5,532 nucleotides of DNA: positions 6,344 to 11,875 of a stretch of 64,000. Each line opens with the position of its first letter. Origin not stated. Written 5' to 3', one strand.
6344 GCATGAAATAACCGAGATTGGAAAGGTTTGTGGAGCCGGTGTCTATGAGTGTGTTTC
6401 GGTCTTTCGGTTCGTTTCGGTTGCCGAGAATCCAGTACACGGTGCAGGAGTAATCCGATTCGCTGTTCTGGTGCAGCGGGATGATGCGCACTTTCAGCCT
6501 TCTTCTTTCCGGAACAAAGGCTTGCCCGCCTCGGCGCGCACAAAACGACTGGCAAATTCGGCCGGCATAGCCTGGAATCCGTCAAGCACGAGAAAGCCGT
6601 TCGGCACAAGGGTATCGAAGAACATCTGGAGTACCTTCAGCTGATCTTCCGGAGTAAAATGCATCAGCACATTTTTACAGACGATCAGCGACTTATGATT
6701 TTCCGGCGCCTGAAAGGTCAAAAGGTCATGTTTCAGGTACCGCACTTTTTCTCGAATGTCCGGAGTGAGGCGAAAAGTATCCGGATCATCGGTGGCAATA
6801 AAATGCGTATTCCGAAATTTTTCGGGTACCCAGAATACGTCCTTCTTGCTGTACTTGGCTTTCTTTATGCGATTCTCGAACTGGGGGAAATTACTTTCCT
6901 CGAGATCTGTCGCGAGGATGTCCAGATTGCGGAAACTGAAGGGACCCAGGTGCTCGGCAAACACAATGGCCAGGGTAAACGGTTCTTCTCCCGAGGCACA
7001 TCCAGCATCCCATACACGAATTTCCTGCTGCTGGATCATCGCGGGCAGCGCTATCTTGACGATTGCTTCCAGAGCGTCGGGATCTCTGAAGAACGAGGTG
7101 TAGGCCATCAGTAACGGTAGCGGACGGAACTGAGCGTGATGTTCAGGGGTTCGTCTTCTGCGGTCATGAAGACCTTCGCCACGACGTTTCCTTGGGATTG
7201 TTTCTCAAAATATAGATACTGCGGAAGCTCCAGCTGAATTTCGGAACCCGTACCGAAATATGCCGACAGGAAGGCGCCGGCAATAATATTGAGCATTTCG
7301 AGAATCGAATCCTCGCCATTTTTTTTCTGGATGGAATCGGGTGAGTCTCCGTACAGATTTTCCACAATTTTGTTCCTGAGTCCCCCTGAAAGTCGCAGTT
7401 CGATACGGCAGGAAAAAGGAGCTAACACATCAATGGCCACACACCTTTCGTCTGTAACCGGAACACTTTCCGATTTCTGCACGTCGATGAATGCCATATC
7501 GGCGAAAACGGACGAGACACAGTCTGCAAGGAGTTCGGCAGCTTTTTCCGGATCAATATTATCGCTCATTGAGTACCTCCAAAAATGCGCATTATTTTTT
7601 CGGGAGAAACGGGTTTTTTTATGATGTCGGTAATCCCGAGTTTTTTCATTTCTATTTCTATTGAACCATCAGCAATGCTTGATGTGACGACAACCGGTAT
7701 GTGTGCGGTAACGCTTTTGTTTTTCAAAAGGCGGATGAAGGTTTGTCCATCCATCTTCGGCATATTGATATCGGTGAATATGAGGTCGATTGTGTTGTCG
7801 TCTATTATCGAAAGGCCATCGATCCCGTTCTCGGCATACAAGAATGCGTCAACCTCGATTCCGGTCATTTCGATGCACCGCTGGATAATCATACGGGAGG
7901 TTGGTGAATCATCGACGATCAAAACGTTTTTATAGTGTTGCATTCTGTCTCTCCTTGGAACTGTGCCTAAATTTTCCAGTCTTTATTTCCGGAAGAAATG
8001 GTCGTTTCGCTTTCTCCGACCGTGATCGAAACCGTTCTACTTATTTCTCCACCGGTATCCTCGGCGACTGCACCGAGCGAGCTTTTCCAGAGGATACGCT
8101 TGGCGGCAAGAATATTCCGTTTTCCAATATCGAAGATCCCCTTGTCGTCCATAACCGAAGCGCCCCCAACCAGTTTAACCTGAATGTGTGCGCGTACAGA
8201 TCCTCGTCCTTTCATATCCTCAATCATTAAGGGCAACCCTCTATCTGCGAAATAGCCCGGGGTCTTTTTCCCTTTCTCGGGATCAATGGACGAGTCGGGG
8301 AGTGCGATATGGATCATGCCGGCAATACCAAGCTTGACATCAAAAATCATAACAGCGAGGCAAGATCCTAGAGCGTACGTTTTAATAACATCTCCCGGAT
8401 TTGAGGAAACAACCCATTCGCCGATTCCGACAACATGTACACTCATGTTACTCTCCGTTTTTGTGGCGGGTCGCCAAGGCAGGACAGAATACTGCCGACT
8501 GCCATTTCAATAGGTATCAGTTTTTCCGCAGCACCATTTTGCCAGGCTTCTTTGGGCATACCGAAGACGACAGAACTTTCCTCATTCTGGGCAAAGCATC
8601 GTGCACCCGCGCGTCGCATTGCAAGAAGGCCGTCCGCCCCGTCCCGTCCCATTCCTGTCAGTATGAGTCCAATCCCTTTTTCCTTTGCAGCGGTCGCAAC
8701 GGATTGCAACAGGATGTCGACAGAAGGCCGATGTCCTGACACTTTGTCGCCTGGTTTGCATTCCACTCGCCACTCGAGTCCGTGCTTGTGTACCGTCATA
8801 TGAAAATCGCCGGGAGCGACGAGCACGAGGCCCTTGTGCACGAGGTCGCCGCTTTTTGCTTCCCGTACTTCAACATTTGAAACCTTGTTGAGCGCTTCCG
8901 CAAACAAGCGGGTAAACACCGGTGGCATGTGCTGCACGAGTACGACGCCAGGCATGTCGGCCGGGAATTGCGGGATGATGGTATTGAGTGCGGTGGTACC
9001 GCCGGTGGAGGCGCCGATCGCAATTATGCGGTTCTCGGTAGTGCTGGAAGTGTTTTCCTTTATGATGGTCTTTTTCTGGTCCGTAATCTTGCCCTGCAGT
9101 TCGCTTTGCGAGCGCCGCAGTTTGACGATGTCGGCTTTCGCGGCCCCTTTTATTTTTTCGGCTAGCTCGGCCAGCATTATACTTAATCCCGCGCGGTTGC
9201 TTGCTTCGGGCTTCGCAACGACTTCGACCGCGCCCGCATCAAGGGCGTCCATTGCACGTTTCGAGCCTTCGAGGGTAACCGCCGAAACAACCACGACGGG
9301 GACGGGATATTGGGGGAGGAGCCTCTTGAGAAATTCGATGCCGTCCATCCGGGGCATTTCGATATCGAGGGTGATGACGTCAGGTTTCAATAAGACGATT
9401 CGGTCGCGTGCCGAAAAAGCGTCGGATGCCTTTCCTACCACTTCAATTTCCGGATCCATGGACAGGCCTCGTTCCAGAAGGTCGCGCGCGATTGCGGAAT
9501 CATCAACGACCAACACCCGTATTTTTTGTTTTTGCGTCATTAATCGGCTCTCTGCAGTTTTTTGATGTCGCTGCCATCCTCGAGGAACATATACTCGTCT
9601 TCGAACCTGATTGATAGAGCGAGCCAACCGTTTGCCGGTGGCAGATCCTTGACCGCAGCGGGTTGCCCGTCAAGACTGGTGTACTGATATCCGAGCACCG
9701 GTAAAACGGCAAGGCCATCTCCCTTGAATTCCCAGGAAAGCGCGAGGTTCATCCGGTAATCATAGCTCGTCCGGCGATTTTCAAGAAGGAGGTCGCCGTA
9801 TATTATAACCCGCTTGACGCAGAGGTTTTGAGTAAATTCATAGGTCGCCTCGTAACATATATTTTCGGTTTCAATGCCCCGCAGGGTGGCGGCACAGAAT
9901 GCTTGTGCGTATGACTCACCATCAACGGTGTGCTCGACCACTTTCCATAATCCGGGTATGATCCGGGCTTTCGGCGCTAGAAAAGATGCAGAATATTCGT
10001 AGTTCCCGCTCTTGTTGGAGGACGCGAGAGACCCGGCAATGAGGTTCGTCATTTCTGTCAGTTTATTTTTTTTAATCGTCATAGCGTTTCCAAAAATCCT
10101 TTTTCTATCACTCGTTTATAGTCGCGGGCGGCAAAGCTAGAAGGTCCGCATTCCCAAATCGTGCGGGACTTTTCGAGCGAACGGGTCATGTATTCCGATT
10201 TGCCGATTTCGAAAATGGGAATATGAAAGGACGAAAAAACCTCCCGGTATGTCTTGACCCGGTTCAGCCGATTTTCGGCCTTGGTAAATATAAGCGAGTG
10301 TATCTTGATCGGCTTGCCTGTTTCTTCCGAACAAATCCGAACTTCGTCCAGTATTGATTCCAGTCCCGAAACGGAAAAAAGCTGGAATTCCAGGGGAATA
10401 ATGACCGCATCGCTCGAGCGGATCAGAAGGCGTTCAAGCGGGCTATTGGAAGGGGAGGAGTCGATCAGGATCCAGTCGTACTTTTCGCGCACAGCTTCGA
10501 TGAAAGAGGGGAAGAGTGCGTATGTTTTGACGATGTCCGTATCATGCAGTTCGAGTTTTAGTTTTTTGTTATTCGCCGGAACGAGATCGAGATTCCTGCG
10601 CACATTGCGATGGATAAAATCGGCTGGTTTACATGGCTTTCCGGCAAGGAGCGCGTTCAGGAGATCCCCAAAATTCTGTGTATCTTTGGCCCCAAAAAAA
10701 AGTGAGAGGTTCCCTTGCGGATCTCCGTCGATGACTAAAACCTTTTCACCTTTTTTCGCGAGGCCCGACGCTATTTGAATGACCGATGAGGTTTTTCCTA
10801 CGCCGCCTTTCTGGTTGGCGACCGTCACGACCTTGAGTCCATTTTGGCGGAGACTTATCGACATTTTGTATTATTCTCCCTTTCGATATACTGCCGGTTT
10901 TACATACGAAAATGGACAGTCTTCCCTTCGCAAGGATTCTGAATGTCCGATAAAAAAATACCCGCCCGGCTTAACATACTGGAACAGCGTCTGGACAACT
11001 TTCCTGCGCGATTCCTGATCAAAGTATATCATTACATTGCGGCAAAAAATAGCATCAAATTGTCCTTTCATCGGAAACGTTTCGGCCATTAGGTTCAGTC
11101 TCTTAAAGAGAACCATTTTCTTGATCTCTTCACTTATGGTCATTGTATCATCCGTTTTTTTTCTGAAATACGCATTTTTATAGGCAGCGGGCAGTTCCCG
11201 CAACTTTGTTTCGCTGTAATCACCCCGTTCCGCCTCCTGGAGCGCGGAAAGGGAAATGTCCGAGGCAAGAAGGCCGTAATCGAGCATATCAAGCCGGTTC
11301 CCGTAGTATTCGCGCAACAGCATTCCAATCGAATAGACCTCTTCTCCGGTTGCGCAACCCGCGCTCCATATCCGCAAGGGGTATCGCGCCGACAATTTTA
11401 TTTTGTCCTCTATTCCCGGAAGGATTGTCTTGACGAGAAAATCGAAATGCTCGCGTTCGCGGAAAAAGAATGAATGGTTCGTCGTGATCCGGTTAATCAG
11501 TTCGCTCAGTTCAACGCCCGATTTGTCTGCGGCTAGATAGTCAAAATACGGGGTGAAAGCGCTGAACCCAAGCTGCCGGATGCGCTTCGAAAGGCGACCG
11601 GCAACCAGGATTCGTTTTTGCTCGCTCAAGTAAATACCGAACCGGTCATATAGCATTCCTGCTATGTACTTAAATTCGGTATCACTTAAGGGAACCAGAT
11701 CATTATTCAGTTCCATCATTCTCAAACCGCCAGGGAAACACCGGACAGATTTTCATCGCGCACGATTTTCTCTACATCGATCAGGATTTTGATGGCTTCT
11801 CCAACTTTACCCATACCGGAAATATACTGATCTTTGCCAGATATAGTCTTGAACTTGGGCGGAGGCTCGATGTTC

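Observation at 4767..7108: Deacetylase + GNAT + MBL hydrolase + truncated CheR form the translationally coupled tail of the chemotaxis operon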

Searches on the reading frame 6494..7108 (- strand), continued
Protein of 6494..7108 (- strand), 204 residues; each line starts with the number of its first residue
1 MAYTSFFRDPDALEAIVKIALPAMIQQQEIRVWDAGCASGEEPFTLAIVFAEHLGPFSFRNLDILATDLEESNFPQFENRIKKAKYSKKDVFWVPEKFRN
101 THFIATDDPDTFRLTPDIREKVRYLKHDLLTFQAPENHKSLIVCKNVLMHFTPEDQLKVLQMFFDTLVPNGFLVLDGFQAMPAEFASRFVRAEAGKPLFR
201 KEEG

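Call 76: search_dna_similar(query=window:6494-7108:-, collection=plasmids, mode=protein, max_evalue=1e-20, max_rows=10)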
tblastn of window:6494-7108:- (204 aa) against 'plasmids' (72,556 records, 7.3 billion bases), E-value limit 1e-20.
Records with a match: 11; places in all: 11; records where one place covers at least 80% of the query: 11.
Best place of each record, by identity: <60% 11.
By first word of the organism name: Azospirillum 4; Listeria 3; Nonomuraea 1; Gloeothece 1; Priestia 1; Bacillus 1.
By predicted mobility (MOB-suite, as given by PLSDB): non-mobilizable 11.
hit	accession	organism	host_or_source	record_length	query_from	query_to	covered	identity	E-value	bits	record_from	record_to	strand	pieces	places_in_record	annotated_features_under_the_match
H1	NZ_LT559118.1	Nonomuraea gerenzanensis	-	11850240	4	201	97%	36.5%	7e-26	111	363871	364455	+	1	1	none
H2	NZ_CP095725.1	Listeria innocua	Homo sapiens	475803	4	186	90%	35.8%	1e-28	119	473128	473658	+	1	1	protein-glutamate O-methyltransferase CheR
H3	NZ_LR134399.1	Listeria monocytogenes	Homo sapiens,Vein blood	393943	4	186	90%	35.3%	3e-27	115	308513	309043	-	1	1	protein-glutamate O-methyltransferase CheR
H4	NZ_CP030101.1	Listeria monocytogenes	Environment,water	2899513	4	186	90%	35.3%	4e-27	114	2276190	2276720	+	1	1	none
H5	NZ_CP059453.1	Azospirillum brasilense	Prokaryotes,soil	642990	4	175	84%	37.3%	8e-24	105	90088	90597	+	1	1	CheR family methyltransferase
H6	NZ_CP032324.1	Azospirillum argentinense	soil sample,Agricultural field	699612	4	175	84%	36.7%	1e-23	104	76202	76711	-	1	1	CheR family methyltransferase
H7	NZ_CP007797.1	Azospirillum argentinense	Triticum aestivum L.,Root,wheat ...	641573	4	175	84%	36.7%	4e-23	103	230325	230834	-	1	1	CheR family methyltransferase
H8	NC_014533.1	Gloeothece verrucosa PCC 7822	fresh water in rice field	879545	1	175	86%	34.4%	1e-21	99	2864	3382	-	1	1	CheR family methyltransferase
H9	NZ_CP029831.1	Azospirillum ramasamyi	single cell,Cow dung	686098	4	175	84%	35.0%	9e-24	105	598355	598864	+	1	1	CheR family methyltransferase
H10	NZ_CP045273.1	Priestia megaterium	pure culture,Paper surface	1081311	4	192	93%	31.3%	1e-21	99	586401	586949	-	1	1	none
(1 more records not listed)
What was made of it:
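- Tried and rejected: CheRc matches plasmid-borne genes only at the level of canonical CheR, at most 37% identity (call 76).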

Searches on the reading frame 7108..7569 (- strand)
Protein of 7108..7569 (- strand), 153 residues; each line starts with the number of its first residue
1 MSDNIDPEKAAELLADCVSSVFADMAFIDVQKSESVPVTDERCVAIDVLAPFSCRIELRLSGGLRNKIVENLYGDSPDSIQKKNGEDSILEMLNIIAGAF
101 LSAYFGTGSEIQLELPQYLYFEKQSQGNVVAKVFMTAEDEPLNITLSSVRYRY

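Call 5: search_protein_families(library=pfam, proteins=[window:7108-7569:-], max_evalue=0.01)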
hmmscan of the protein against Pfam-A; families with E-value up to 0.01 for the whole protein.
window:7108-7569:- (153 aa): 1 family
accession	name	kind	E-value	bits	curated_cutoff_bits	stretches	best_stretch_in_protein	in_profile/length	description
PF13690.11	CheX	-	1.9e-06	28.3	27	1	44-120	3-74/94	Chemotaxis phosphatase CheX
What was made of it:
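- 7108..7569 (-): CheX-like phosphatase, translationally coupled to CheRc. PF13690, 28.3 bits against a cut-off of 27 (call 5).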

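Call 6: search_protein_families(library=ncbifam, proteins=[window:7108-7569:-], max_evalue=0.01)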
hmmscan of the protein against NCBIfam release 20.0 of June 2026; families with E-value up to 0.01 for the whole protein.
window:7108-7569:- (153 aa): 0 families

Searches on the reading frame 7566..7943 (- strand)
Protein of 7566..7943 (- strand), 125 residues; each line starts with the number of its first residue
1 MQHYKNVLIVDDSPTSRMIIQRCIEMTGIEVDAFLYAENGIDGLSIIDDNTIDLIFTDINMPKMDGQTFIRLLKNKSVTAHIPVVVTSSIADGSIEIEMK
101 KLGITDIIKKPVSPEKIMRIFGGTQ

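Call 5: search_protein_families(library=pfam, proteins=[window:7566-7943:-], max_evalue=0.01)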
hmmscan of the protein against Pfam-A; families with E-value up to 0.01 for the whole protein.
window:7566-7943:- (125 aa): 1 family
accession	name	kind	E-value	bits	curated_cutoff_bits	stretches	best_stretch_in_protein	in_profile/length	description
PF00072.30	Response_reg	-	3.1e-23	82.5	30.2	1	7-119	1-108/111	Response regulator receiver domain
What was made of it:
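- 7566..7943 (-): CheY-type single-domain response regulator. PF00072, E = 3.1e-23 (call 5).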

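Call 6: search_protein_families(library=ncbifam, proteins=[window:7566-7943:-], max_evalue=0.01)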
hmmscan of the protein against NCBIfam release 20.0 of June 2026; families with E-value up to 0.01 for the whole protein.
window:7566-7943:- (125 aa): 93 families (the best 25 are shown)
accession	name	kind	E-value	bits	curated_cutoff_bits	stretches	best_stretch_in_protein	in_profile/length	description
NF007969.0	PRK10693.1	equivalog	2e-17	63.2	329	1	5-113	8-111/337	two-component system response regulator RssB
NF008099.0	PRK10841.1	equivalog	6.6e-16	57.2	920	1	6-117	826-932/949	two-component system sensor histidine kinase RcsC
NF007135.0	PRK09581.1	equivalog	2.8e-15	56.1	474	1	6-115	4-110/457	PleD family two-component system response regulator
NF001965.0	PRK00742.1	subfamily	5.3e-15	55.5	293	1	6-113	5-110/357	chemotaxis-specific protein-glutamate methyltransferase CheB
NF006900.1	PRK09390.1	equivalog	7.8e-15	54.9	255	1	1-119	1-114/203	response regulator FixJ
NF045505.1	RR_RssB_Pseudo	equivalog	9.2e-15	54.6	700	1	5-113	6-109/394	two-component system response regulator RssB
NF045944.1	ResRegRpaBCyano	equivalog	1.3e-14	54.1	330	1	8-117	1-104/229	response regulator transcription factor RpaB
NF011874.0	PRK15347.1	equivalog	1.2e-13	50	852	1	6-120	692-805/921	two component system sensor kinase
NF045717.1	DVU0259_DivK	exception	4.3e-13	49.5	160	1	5-121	3-112/117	DVU0259 family response regulator domain-containing protein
NF007935.0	PRK10651.1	equivalog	9.4e-13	47.8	250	1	3-119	5-118/216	two-component system response regulator NarL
TIGR02154.1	PhoB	equivalog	2.3e-12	46.7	296.2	1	5-118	3-113/226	phosphate regulon transcriptional regulator PhoB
NF008318.0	PRK11107.1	equivalog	2.8e-12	45.6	890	1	6-119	669-779/920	two-component sensor histidine kinase BarA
NF052596.1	RR_EAL_PvrR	equivalog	3.8e-12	45.6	580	1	5-120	4-120/398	response regulator cyclic di-GMP phosphodiesterase PvrR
NF009206.0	PRK12555.1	subfamily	5.3e-12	45.4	342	1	6-113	2-107/340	chemotaxis-specific protein-glutamate methyltransferase CheB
TIGR01818.1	ntrC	equivalog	1.5e-11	43.7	558.6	1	7-113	1-102/463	nitrogen regulation protein NR(I)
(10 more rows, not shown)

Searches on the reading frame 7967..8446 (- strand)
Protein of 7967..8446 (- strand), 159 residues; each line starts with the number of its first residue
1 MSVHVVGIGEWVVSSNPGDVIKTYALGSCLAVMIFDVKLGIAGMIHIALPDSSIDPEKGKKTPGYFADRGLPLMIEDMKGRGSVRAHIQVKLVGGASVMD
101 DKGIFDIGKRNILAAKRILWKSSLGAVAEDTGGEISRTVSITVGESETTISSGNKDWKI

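Call 5: search_protein_families(library=pfam, proteins=[window:7967-8446:-], max_evalue=0.01)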
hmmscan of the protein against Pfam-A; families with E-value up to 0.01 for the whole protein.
window:7967-8446:- (159 aa): 1 family
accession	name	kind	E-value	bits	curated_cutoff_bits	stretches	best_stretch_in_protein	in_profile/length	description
PF03975.18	CheD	-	3.4e-25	88.7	25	1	49-150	2-106/108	CheD chemotactic sensory transduction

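Call 6: search_protein_families(library=ncbifam, proteins=[window:7967-8446:-], max_evalue=0.01)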
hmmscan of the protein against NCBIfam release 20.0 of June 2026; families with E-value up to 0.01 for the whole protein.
window:7967-8446:- (159 aa): 9 families
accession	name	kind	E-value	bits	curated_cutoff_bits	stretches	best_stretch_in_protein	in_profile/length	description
NF041119.1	CheD_Thtga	equivalog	4.9e-35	121.2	240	1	4-150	3-146/160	chemoreceptor glutamine deamidase/glutamate methylesterase CheD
NF010018.0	PRK13495.1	equivalog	2e-29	102.8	243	1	4-143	4-138/159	chemoreceptor glutamine deamidase CheD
NF010015.0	PRK13490.1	equivalog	1.9e-27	96.3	251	1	6-148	8-150/162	chemoreceptor glutamine deamidase CheD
NF010013.0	PRK13487.1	equivalog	3.5e-18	65.8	223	1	9-139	31-156/201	chemoreceptor glutamine deamidase CheD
NF010019.0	PRK13497.1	equivalog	8.8e-15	54.9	313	1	3-139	10-141/184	chemoreceptor glutamine deamidase CheD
NF010020.0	PRK13498.1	equivalog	9.4e-15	54.9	236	1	10-143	16-148/168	chemoreceptor glutamine deamidase CheD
NF010014.0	PRK13489.1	equivalog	3.4e-14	53.6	290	1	18-140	33-155/238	chemoreceptor glutamine deamidase CheD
NF010017.0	PRK13494.1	equivalog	2.5e-11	43.4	285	1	5-140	15-144/163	chemoreceptor glutamine deamidase CheD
NF010016.0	PRK13493.1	equivalog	1.5e-07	31.4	369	1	12-138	51-180/227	chemoreceptor glutamine deamidase CheD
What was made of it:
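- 7967..8446 (-): CheD receptor deamidase. NCBIfam CheD models match but below their cut-offs (calls 5, 6).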

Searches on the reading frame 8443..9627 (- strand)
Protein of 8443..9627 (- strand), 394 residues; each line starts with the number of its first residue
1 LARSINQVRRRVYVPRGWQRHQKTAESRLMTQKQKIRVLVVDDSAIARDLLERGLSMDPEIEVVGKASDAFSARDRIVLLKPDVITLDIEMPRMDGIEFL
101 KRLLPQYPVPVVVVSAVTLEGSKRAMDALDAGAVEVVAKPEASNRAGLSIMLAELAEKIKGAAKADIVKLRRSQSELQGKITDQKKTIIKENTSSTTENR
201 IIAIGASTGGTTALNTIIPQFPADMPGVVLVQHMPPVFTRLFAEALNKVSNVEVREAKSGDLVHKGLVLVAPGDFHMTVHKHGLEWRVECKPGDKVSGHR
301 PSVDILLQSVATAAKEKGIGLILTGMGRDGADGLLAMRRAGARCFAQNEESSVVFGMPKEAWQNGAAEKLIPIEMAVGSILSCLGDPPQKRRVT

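Call 5: search_protein_families(library=pfam, proteins=[window:8443-9627:-], max_evalue=0.01)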
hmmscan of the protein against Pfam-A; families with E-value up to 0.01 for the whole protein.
window:8443-9627:- (394 aa): 2 families
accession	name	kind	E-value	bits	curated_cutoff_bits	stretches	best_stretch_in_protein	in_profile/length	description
PF01339.22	CheB_methylest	-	4.4e-60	202.8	24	1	202-375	1-169/174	CheB methylesterase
PF00072.30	Response_reg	-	2.8e-20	73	30.2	1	38-144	1-104/111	Response regulator receiver domain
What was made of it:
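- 8443..9627 (-): CheB methylesterase (REC + CheB_methylest). The likely start is the ATG at 9540. Pfam (call 5).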

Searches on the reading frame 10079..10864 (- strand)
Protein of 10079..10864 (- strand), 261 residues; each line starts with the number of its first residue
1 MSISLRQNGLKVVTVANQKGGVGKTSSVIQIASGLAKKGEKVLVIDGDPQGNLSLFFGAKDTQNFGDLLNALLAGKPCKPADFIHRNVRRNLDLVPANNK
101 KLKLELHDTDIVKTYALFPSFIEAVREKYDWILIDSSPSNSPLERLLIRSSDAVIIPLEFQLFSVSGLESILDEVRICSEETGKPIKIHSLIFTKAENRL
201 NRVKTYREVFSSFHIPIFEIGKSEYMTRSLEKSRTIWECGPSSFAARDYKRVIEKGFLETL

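Call 7: search_protein_families(library=pfam, proteins=[window:10079-10864:-], max_evalue=0.001)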
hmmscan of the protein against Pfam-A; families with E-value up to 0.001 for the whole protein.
window:10079-10864:- (261 aa): 8 families
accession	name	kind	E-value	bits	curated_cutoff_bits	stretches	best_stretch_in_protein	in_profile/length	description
PF13614.12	AAA_31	-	1.6e-39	136.2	27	1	11-187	2-176/177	AAA domain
PF01656.29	CbiA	-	1.2e-15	58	25.4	1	13-204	1-93/125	CobQ/CobB/MinD/ParA nucleotide binding domain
PF06564.18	CBP_BcsQ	-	7.2e-12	45.8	21.3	1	11-155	2-142/234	Cellulose biosynthesis protein BcsQ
PF09140.17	MipZ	-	3.1e-09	36.9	20.7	1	12-49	2-39/262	ATPase MipZ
PF02374.21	ArsA_ATPase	-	2.8e-08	33.8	24.3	1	18-66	8-56/305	Anion-transporting ATPase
PF07015.17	VirC1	-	1.7e-07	31.3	24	1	11-52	2-43/231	VirC1 protein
PF10609.15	ParA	-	2.6e-06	27.5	27.1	1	11-52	4-45/246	NUBPL iron-transfer P-loop NTPase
PF00142.24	Fer4_NifH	-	5.6e-05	23.2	25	1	19-61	8-51/271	4Fe-4S iron sulfur cluster binding proteins, NifH/frxC family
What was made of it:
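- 9540..10864 (-): A 180-aa protein with no Pfam match (9540-10082) and a ParA/MinD-like ATPase (10079-10864), both inside the che operon. Pfam (call 7).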

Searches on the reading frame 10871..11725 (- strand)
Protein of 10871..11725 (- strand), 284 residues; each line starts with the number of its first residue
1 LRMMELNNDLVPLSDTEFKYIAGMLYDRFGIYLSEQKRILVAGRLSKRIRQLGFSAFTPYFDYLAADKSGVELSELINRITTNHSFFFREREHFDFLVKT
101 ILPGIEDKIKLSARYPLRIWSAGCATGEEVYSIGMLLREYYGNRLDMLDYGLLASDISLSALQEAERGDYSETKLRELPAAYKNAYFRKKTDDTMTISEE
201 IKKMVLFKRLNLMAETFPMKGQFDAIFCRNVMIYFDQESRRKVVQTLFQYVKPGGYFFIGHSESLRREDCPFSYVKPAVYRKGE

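Call 7: search_protein_families(library=pfam, proteins=[window:10871-11725:-], max_evalue=0.001)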
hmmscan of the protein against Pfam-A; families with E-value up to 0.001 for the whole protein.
window:10871-11725:- (284 aa): 6 families
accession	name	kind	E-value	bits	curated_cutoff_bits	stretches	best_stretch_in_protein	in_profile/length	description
PF01739.24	CheR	-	3.5e-62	209.7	27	1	83-276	1-190/195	CheR methyltransferase, SAM binding domain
PF03705.20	CheR_N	-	3.3e-13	49.5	27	1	17-68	2-53/53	CheR methyltransferase, all-alpha domain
PF13649.12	Methyltransf_25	-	4.8e-05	24.4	27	1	214-255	55-97/97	Methyltransferase domain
PF08241.18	Methyltransf_11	-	6.8e-05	23.9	21.2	1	214-259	51-95/95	Methyltransferase domain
PF08242.18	Methyltransf_12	-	0.00011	23.3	30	0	208-257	64-98/98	Methyltransferase domain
PF13489.12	Methyltransf_23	-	0.00033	20.9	27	1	160-259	60-116/164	Methyltransferase domain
